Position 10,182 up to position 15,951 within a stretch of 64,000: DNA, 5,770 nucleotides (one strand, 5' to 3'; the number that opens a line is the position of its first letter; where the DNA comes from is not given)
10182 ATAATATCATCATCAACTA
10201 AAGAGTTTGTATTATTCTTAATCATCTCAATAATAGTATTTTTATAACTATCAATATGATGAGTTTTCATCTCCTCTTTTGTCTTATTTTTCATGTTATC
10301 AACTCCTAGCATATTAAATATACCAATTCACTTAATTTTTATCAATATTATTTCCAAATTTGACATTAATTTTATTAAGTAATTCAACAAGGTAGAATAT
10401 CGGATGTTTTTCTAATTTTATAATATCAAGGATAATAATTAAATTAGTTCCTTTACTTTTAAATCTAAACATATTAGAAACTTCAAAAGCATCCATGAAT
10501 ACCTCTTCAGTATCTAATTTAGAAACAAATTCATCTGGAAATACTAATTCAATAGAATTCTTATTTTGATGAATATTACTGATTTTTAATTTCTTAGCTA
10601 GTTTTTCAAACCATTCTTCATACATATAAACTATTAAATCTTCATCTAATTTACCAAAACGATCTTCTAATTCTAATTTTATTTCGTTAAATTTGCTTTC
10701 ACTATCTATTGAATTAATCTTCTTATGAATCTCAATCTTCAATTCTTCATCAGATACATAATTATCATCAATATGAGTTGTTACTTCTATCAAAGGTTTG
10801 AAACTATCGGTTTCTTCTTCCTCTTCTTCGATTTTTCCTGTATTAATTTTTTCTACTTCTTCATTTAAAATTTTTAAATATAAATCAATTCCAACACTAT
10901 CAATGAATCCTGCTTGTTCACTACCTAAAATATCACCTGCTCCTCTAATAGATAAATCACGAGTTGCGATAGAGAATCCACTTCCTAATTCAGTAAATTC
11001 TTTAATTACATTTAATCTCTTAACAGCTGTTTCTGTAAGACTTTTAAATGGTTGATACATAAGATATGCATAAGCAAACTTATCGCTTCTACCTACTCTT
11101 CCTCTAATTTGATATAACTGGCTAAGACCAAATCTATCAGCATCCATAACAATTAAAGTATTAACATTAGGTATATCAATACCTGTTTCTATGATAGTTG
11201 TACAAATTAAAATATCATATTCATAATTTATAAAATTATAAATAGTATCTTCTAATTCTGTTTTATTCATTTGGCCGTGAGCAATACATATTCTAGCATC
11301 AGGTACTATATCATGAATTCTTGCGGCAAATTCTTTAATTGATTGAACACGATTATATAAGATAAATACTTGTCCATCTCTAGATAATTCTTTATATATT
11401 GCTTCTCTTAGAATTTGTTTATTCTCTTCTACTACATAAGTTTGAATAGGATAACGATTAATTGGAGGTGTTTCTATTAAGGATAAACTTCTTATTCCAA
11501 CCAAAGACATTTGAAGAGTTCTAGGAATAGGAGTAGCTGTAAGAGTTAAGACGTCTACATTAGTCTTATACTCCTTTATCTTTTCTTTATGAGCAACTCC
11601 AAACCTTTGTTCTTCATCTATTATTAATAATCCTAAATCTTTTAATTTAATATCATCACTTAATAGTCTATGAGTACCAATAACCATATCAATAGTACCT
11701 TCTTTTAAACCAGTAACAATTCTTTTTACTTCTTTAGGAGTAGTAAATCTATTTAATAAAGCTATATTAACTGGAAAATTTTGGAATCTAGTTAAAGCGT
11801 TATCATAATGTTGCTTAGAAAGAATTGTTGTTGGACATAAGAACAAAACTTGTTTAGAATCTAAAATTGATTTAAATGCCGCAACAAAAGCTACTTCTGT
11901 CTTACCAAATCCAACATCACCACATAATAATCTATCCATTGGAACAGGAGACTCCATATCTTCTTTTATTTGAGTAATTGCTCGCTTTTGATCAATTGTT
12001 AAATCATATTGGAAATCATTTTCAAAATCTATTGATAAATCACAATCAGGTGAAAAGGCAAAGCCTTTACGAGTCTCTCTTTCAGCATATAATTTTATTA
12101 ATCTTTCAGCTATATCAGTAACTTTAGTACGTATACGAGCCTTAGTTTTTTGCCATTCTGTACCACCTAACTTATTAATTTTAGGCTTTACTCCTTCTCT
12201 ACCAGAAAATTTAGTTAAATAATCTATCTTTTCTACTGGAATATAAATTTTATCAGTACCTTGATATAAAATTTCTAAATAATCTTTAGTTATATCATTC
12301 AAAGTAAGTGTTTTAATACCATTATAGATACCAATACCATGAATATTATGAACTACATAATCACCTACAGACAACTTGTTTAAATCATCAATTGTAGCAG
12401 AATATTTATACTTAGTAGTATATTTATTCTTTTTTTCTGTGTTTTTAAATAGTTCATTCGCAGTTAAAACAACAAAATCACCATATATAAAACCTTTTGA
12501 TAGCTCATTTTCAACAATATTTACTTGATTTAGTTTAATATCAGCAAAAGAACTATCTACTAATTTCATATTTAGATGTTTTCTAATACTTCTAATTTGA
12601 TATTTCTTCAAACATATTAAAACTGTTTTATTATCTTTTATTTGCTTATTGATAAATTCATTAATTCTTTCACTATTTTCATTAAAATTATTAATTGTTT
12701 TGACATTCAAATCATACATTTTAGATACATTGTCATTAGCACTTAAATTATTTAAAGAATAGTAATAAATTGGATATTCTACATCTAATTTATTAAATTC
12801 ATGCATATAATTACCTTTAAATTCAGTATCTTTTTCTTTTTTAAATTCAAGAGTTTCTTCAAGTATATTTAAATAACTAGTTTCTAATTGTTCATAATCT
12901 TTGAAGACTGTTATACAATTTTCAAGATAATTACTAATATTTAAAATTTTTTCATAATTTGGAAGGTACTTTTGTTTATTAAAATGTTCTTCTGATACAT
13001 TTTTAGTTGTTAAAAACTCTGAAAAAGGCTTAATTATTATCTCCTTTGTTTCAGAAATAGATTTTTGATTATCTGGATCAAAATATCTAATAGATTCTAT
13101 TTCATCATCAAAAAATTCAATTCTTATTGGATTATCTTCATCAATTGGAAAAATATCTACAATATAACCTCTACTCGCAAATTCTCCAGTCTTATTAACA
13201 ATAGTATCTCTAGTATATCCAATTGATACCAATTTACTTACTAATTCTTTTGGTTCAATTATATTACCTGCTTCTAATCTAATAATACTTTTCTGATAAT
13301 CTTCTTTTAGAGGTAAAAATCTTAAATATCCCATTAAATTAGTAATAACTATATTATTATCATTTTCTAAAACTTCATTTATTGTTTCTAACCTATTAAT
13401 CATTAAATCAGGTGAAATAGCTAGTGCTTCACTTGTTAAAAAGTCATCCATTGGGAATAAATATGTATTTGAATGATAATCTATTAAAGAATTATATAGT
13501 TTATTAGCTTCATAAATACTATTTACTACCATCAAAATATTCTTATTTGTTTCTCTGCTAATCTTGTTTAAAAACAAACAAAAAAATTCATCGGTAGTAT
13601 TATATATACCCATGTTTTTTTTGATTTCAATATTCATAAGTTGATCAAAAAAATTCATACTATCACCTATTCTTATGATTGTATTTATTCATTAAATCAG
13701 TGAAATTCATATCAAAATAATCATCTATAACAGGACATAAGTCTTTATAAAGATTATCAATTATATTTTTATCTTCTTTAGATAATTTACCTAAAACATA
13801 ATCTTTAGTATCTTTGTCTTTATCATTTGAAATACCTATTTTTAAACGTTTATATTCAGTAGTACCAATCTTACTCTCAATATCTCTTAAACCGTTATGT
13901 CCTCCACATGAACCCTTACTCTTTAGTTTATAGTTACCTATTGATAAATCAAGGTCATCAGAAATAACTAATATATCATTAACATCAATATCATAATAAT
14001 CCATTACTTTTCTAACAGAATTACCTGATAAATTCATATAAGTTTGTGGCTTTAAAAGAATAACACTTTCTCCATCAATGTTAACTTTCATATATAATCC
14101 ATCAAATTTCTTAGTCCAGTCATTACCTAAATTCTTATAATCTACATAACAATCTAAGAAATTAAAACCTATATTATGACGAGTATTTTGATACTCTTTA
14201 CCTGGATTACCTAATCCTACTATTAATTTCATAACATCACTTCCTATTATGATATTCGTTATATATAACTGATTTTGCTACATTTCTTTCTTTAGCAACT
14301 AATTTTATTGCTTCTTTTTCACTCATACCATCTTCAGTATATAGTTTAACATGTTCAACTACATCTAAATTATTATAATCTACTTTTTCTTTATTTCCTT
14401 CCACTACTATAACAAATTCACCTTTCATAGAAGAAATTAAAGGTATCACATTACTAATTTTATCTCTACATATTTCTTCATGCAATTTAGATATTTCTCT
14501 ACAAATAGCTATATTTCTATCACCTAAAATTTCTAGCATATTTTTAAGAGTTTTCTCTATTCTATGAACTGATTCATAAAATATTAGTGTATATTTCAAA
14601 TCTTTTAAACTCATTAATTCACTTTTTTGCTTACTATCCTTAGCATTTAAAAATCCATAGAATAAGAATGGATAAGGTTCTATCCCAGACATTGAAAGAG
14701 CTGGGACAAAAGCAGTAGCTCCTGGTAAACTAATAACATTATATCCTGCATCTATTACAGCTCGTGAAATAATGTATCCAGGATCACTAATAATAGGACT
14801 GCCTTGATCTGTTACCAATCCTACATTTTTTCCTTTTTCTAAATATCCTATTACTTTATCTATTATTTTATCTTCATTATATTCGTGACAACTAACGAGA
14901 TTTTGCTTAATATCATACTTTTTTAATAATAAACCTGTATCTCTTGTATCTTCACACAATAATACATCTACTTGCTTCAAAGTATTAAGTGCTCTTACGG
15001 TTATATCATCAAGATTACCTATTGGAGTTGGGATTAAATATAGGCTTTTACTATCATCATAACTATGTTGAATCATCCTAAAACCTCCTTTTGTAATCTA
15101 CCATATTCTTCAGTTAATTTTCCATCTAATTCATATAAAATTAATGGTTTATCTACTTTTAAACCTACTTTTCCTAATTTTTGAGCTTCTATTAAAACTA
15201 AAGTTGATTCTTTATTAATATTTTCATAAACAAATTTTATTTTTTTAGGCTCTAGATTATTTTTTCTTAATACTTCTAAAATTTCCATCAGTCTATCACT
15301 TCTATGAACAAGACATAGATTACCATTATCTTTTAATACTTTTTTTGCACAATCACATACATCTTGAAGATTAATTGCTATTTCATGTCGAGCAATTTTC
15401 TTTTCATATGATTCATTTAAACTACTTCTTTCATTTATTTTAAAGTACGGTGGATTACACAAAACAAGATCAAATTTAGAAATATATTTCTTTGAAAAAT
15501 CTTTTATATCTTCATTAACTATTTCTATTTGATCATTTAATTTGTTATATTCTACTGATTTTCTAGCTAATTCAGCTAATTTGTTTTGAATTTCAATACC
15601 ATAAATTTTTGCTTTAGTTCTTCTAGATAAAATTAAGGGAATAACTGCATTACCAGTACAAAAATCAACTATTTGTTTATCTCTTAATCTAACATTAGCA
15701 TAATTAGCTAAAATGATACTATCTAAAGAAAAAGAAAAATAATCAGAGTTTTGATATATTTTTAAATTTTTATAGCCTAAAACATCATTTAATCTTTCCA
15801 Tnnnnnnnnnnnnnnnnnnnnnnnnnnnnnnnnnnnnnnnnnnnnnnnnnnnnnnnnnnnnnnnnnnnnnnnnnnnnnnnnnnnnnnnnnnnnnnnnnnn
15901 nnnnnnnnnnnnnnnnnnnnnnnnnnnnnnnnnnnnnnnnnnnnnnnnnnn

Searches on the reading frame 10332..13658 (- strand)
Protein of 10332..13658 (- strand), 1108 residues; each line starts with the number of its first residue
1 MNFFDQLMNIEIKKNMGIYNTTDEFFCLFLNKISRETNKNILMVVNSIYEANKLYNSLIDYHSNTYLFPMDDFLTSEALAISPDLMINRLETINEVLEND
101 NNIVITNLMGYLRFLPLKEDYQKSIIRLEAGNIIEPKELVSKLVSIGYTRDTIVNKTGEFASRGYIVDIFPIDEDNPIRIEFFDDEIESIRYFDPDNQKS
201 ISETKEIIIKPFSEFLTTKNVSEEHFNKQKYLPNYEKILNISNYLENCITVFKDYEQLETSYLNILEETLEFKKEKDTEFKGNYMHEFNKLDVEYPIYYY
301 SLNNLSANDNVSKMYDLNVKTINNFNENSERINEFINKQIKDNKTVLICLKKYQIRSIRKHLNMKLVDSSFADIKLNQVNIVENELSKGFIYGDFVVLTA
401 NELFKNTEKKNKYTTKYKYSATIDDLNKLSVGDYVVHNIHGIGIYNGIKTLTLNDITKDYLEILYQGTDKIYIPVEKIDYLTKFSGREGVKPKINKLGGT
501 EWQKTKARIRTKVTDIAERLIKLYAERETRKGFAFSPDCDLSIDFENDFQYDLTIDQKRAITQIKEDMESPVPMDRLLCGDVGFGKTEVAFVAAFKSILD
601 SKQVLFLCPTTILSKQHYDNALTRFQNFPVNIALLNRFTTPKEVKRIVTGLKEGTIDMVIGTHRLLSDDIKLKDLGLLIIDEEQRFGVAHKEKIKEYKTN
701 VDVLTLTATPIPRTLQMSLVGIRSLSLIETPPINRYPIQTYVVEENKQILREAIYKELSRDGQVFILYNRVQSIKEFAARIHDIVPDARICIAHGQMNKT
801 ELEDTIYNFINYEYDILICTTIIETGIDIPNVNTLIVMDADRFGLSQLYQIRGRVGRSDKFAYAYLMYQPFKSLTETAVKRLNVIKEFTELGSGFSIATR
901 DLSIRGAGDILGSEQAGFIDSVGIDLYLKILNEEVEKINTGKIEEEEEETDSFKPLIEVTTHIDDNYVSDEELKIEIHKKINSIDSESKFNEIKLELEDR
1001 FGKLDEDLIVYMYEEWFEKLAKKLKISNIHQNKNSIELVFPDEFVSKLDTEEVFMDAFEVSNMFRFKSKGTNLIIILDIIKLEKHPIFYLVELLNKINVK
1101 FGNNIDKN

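Call 58: search_protein_families(library=pfam, proteins=[window:10332-13658:-], max_evalue=0.01)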
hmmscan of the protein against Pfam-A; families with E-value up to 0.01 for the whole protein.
window:10332-13658:- (1108 aa): 9 families
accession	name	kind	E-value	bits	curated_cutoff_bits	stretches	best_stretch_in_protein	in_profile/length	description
PF17757.6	UvrB_inter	-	1.3e-28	99.4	22.9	1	126-215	1-91/91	UvrB interaction domain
PF00270.35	DEAD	-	8.5e-24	84.6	26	1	556-716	3-165/167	DEAD/DEAH box helicase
PF00271.37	Helicase_C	-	2e-20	73.5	23.5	1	750-858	6-109/110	Helicase conserved C-terminal domain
PF02559.22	CarD_TRCF_RID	-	1e-17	64.4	23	1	429-484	1-56/57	CarD-like/TRCF RID domain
PF03461.20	TRCF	-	1.2e-15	58.1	25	1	958-1043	2-87/95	TRCF domain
PF04851.21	ResIII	-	9e-11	42.4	22.5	1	553-710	4-162/164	Type III restriction enzyme, res subunit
PF22590.2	Cas3-like_C_2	-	4e-06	27.5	27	1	762-859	3-105/106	CRISPR-associated nuclease/helicase Cas3, C-terminal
PF14890.11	Intein_splicing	-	0.0013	19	35.8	0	116-327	95-148/155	Intein splicing domain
PF19833.4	RecG_dom3_C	-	0.006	17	26.8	0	893-918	3-28/87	ATP-dependent DNA helicase RecG, domain 3, C-terminal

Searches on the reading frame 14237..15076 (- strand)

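Call 41: search_protein_families(library=pfam, proteins=[window:14237-15076:-])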
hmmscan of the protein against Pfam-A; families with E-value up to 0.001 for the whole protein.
window:14237-15076:- (279 aa): 1 family
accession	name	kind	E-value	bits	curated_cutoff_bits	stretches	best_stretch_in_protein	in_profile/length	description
PF00590.25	TP_methylase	-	3.8e-29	102.6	27.8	1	12-209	2-210/212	Tetrapyrrole (Corrin/Porphyrin) Methylases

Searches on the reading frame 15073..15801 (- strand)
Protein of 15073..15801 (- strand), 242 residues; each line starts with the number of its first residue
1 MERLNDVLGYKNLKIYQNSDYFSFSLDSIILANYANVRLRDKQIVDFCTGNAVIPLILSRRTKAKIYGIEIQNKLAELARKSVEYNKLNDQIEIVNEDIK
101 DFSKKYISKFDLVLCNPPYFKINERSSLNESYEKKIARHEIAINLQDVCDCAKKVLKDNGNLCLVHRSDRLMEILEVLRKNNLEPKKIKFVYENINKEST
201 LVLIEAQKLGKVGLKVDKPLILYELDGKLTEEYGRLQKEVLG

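Call 41: search_protein_families(library=pfam, proteins=[window:15073-15801:-])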
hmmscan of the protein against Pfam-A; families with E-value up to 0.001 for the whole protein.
window:15073-15801:- (242 aa): 12 families
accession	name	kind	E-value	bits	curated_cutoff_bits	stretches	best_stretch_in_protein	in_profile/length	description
PF05175.20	MTS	-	4.2e-11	43.2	23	1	30-169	22-143/170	Methyltransferase small domain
PF01170.24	UPF0020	-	1.2e-08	35.3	22.3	1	60-192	73-190/197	RMKL-like, methyltransferase domain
PF07669.17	Eco57I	-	7.9e-08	33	25.3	1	67-193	4-164/171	Eco57I restriction-modification methylase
PF13847.12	Methyltransf_31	-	1.4e-07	31.7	27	1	41-172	4-119/145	Methyltransferase domain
PF13649.12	Methyltransf_25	-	4.2e-07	31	27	1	44-117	1-73/97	Methyltransferase domain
PF02475.24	TRM5-TYW2_MTfase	-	3.7e-06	27.4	28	1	41-118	37-113/164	TRM5/TYW2 methyltransferase domain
PF03602.21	Cons_hypoth95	-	4.7e-06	26.8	24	1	36-139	37-144/182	Conserved hypothetical protein 95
PF05971.18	Methyltransf_10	-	6.4e-06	26.2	23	1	20-126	84-194/299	RNA methyltransferase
PF06325.19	PrmA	-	8.9e-05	22.5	22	1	33-116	154-233/296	Ribosomal protein L11 methyltransferase (PrmA)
PF08241.18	Methyltransf_11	-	0.00015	22.8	21.2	0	47-116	3-67/95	Methyltransferase domain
PF13679.12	Methyltransf_32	-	0.00059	20.2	27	1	39-104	24-94/143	Methyltransferase domain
PF02384.22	N6_Mtase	-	0.00062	19.6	20.4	1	60-166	74-183/311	N-6 DNA Methylase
